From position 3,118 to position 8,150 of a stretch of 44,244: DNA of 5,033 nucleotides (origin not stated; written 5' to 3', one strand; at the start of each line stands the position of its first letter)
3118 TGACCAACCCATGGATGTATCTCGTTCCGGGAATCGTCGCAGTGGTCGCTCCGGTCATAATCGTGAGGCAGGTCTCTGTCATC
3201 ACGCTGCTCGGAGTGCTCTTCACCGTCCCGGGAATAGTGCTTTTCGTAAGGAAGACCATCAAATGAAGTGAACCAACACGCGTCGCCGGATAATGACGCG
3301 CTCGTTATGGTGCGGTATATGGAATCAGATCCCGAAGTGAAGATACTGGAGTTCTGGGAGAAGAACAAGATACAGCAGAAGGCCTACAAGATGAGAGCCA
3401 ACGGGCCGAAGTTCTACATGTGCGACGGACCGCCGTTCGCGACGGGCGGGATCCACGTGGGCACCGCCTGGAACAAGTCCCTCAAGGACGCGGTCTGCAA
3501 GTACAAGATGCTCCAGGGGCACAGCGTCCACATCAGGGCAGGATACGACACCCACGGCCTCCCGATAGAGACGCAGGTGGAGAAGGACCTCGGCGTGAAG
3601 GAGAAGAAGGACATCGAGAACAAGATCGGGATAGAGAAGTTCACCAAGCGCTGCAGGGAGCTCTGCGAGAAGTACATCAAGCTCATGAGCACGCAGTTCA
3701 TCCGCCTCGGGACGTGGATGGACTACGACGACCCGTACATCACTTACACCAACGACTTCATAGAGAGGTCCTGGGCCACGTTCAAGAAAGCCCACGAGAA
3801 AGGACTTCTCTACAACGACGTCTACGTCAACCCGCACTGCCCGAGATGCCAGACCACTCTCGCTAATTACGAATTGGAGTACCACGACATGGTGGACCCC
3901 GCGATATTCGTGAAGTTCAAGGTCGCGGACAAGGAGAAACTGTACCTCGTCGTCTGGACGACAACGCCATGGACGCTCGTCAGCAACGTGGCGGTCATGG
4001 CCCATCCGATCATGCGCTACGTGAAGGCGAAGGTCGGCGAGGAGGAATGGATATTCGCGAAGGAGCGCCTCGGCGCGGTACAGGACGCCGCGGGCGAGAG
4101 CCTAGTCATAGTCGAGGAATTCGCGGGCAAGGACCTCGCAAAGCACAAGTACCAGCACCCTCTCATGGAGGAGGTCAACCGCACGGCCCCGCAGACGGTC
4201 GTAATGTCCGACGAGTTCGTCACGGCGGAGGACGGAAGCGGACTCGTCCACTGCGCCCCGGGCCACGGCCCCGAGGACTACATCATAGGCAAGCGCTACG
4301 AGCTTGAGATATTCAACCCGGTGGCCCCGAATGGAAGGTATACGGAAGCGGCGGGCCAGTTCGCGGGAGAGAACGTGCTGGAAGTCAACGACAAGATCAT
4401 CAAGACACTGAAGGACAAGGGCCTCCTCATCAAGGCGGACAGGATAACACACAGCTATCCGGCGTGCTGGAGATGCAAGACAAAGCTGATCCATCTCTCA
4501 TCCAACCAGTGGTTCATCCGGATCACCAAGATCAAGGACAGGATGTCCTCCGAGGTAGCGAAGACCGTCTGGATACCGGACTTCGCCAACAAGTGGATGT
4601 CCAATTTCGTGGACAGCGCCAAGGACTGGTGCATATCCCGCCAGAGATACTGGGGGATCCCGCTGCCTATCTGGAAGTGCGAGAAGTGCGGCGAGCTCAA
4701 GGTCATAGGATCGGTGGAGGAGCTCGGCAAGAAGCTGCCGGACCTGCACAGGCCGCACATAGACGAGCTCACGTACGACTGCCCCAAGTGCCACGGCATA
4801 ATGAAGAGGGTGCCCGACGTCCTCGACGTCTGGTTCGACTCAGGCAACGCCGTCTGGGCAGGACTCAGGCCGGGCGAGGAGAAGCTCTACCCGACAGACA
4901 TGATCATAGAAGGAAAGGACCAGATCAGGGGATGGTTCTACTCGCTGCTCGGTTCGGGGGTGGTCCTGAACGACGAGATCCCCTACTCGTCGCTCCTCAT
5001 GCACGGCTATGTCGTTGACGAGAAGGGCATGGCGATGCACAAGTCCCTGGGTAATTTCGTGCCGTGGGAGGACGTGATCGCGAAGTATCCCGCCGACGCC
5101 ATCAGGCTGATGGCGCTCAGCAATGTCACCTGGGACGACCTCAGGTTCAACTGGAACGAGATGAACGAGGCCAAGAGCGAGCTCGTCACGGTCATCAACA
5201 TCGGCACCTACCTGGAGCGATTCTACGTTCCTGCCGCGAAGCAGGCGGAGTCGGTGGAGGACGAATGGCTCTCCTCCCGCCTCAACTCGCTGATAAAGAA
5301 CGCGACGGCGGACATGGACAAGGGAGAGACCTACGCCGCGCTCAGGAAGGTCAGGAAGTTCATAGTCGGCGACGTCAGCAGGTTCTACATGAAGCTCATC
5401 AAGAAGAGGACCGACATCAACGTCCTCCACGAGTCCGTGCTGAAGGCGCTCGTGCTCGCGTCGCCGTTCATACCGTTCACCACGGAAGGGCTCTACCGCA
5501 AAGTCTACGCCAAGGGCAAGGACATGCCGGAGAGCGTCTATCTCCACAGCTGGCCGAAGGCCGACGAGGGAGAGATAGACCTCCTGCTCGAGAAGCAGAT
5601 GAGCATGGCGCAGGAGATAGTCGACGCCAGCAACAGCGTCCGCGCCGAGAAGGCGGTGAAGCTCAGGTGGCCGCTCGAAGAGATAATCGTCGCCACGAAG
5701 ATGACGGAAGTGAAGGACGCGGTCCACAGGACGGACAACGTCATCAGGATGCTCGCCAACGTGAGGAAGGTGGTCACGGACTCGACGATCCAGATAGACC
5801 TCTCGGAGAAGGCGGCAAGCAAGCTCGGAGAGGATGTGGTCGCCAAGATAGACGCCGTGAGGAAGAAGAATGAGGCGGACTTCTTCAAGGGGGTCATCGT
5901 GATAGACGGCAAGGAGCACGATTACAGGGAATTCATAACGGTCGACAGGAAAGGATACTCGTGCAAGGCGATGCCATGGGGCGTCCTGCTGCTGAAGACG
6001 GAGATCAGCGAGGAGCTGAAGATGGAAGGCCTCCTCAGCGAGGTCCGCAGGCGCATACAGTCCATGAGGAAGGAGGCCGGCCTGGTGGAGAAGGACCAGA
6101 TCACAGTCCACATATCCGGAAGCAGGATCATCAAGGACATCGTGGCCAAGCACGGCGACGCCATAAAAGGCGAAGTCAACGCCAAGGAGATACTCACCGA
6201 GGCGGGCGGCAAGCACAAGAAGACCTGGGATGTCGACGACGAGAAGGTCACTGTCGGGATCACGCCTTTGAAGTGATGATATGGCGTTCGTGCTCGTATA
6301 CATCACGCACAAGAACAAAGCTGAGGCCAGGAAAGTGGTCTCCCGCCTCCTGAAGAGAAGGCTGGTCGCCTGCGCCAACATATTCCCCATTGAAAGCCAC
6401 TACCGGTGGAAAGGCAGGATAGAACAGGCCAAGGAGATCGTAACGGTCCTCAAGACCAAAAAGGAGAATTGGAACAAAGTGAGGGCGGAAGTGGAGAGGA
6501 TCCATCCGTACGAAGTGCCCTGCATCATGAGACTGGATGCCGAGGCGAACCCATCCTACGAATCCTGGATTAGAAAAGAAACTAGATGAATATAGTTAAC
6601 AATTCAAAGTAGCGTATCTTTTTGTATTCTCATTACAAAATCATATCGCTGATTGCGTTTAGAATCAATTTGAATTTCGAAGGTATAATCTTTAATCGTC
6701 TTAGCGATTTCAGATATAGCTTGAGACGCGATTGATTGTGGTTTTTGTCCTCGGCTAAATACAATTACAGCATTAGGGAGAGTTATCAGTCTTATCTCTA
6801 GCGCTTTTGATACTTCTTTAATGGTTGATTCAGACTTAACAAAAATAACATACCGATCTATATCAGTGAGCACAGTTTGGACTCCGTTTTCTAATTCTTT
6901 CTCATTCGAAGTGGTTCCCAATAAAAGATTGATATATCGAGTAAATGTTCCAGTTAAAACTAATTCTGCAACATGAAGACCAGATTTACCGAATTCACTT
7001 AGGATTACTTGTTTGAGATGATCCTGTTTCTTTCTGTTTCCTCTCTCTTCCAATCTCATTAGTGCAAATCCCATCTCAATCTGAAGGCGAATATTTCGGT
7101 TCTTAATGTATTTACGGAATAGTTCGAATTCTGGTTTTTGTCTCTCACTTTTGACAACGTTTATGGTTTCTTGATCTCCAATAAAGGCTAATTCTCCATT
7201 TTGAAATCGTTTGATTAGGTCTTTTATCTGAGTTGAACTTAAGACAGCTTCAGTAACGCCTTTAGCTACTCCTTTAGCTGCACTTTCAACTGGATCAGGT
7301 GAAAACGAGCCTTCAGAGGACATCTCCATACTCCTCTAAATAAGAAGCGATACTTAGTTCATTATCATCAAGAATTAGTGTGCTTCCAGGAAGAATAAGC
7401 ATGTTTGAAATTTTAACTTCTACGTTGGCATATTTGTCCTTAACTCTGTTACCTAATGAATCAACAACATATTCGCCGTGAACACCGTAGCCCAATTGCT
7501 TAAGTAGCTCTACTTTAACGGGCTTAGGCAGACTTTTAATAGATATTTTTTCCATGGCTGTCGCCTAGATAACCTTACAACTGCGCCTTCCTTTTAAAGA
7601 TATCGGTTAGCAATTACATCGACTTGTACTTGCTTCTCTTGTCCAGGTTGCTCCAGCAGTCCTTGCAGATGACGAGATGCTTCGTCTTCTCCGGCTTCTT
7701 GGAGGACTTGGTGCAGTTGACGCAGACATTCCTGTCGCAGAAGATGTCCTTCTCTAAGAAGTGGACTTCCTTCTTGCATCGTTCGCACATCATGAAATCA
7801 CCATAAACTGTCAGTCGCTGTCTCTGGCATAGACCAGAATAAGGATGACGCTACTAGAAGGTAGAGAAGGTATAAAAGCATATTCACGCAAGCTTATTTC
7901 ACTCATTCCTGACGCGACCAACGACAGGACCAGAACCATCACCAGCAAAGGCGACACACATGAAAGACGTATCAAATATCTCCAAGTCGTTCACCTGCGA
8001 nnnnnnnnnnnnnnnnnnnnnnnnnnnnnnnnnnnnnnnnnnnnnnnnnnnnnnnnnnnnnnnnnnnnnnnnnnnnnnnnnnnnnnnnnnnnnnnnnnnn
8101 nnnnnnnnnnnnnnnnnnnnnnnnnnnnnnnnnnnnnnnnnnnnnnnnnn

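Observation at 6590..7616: AT-rich ~1 kb island with a tightly coupled small+large ORF pair of unknown function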

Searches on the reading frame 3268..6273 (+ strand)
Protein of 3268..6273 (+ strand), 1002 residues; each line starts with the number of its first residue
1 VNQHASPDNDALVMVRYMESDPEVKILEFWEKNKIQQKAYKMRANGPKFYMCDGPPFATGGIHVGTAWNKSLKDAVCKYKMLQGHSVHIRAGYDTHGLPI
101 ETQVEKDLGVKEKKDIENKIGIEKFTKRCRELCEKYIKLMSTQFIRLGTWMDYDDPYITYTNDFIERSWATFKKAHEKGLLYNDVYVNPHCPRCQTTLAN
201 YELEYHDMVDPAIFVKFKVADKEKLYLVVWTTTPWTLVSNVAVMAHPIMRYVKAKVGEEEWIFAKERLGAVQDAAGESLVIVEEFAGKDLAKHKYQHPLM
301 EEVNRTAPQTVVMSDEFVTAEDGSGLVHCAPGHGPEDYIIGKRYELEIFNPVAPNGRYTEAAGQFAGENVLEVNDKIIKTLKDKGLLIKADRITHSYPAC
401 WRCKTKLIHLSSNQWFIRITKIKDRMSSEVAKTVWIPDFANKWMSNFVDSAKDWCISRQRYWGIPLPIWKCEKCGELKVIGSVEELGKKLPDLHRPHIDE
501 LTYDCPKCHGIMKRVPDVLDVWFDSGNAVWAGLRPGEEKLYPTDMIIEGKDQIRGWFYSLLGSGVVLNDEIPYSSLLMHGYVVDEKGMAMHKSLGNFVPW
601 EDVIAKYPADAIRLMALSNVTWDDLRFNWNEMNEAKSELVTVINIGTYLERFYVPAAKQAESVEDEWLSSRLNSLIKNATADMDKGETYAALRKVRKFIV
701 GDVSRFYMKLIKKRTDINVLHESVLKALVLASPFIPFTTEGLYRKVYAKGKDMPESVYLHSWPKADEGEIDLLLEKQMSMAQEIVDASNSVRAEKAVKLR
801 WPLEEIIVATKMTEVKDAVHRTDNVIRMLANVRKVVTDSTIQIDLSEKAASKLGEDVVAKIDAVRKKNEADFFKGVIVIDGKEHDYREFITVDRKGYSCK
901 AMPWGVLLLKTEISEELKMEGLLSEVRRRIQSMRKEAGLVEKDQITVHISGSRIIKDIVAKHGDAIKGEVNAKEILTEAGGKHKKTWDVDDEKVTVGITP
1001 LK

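Call 36: find_related_loci(query=window:3268-6273:+, collection=genome_contigs, flank=6000)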
Query window:3268-6273:+ (1002 aa) in genome_contigs; peptide patterns used: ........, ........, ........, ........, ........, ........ (x = any residue, [..] = any of these).
35 stretches matched a pattern; 11 encode a relative of the query (tblastn E <= 1e-3); 10 distinct loci.
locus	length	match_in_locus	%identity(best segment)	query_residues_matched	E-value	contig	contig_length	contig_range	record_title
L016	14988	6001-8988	67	9-1001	0e+0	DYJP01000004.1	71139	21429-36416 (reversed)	MAG TPA_asm: Candidatus Micrarchaeum sp. isolate SulCav_AS07-7_42_18 SulCav_AS07_7_271_length_71139_cov_11_288504, whole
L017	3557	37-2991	66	17-994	0e+0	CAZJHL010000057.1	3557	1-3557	MAG TPA_asm: Candidatus Micrarchaeota archaeon isolate binchicken_co135_32 genome assembly, contig: NODE_22426_length_35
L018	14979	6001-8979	66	17-1002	0e+0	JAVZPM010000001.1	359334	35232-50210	MAG: Candidatus Micrarchaeia archaeon isolate DRTY-7_201601_bins_6 DRTY-7_201601_bins_6_scaffold_1, whole genome shotgun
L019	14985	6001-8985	66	15-1002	0e+0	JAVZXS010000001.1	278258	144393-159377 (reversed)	MAG: Candidatus Micrarchaeia archaeon isolate JZ-3_201705_bins_117 JZ-3_201705_bins_117_scaffold_1, whole genome shotgun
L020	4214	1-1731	61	433-1002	0e+0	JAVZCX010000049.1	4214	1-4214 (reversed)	MAG: Candidatus Micrarchaeia archaeon isolate DRTY-6_201705_bins_89 DRTY-6_201705_bins_89_scaffold_49, whole genome shot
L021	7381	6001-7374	75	15-472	0e+0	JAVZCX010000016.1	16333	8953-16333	MAG: Candidatus Micrarchaeia archaeon isolate DRTY-6_201705_bins_89 DRTY-6_201705_bins_89_scaffold_16, whole genome shot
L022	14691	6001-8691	35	5-867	0e+0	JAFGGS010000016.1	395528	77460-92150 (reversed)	MAG: Candidatus Woesearchaeota archaeon isolate Zod_Metabat.140 k87_10007506, whole genome shotgun sequence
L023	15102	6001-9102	33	23-975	2e-162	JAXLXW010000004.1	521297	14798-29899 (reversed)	MAG: Gemmatimonadaceae bacterium isolate STL-GEM2 C1.234.fa-4, whole genome shotgun sequence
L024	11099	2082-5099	33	23-975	4e-167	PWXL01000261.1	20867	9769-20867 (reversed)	MAG: Candidatus Atribacteria bacterium isolate CSSed11_91 CS-Sed11-C2675, whole genome shotgun sequence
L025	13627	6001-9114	32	23-975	1e-157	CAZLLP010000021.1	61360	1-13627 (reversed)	MAG TPA_asm: uncultured Gemmatimonadaceae bacterium isolate SRP302447_co4_277 genome assembly, contig: NODE_1506_length_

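Call 98: search_protein_families(library=pfam, proteins=[L018:9052-9924:+], max_evalue=0.001)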
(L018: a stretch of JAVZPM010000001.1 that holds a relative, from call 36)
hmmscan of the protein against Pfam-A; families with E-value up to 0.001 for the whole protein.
L018:9052-9924:+ (291 aa): 1 family
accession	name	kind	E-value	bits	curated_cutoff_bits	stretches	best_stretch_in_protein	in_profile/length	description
PF03851.20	UvdE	-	3.3e-67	227.1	24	1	11-261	16-272/275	UV-endonuclease UvdE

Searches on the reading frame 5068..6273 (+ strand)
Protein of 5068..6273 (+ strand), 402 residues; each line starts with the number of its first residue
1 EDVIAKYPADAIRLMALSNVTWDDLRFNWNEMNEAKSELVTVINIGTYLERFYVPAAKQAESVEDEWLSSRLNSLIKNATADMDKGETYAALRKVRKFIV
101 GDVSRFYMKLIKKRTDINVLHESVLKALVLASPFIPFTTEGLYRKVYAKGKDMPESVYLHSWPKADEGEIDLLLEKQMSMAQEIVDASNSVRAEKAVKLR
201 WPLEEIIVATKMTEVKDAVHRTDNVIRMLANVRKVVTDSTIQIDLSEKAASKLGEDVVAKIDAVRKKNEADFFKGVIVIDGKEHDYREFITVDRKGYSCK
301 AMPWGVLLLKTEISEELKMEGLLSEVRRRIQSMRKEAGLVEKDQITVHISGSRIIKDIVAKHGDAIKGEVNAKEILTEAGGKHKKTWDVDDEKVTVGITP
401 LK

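Call 42: find_related_loci(query=window:5068-6273:+, collection=metagenome_contigs, flank=5000)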
Query window:5068-6273:+ (402 aa) in metagenome_contigs; peptide patterns used: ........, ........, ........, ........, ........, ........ (x = any residue, [..] = any of these).
45 stretches matched a pattern; 9 encode a relative of the query (tblastn E <= 1e-3); 9 distinct loci.
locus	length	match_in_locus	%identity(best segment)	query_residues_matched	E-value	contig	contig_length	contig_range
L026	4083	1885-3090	86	1-402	0e+0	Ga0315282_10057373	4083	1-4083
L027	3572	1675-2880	86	1-402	0e+0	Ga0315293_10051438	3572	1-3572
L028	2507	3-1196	86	5-402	0e+0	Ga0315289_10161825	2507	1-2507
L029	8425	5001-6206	81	1-402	0e+0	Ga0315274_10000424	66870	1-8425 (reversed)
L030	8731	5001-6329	47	1-398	7e-127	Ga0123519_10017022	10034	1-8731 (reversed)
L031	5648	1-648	87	187-402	1e-121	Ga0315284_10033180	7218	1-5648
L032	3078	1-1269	46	14-398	3e-124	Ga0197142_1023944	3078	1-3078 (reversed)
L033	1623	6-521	54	230-401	6e-56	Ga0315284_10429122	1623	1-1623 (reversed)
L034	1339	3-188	90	341-402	4e-31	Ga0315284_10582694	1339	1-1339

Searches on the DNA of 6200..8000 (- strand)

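Call 72: search_rna_families(source=window, start=6200, end=8000, threshold=evalue, max_evalue=1)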
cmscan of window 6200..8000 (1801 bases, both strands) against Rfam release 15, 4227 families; matches with E-value up to 1: 1.
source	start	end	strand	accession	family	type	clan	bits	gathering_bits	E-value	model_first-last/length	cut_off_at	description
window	6579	6654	+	RF01176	snR78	Gene; snRNA; snoRNA; CD-box;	CL00063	28.4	48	0.087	1-82/82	no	Small nucleolar RNA snR78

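Call 84: search_rna_families(source=L011, start=4200, end=6100, threshold=evalue, max_evalue=1)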
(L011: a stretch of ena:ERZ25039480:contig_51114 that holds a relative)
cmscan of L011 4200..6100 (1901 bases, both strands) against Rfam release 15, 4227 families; matches with E-value up to 1: 1.
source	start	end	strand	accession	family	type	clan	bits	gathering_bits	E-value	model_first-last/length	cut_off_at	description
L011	5956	5975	-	RF01319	CRISPR-DR6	Gene; CRISPR;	-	21.6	39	0.2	1-30/30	no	CRISPR RNA direct repeat element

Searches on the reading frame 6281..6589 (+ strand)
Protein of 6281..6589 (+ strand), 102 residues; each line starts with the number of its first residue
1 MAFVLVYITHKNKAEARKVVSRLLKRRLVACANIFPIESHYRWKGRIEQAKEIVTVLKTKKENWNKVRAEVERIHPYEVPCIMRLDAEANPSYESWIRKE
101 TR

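Call 4: search_protein_families(library=pfam, proteins=[window:6281-6589:+], max_evalue=1)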
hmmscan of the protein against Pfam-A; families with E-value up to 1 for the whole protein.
window:6281-6589:+ (102 aa): 2 families
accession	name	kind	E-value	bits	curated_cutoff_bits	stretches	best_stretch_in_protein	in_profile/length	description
PF03091.20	CutA1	-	3.3e-32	110.7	22.4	1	5-99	2-98/99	CutA1 divalent ion tolerance protein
PF16170.10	DUF4873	-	0.0022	18.7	25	1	32-63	25-56/91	Domain of unknown function (DUF4873)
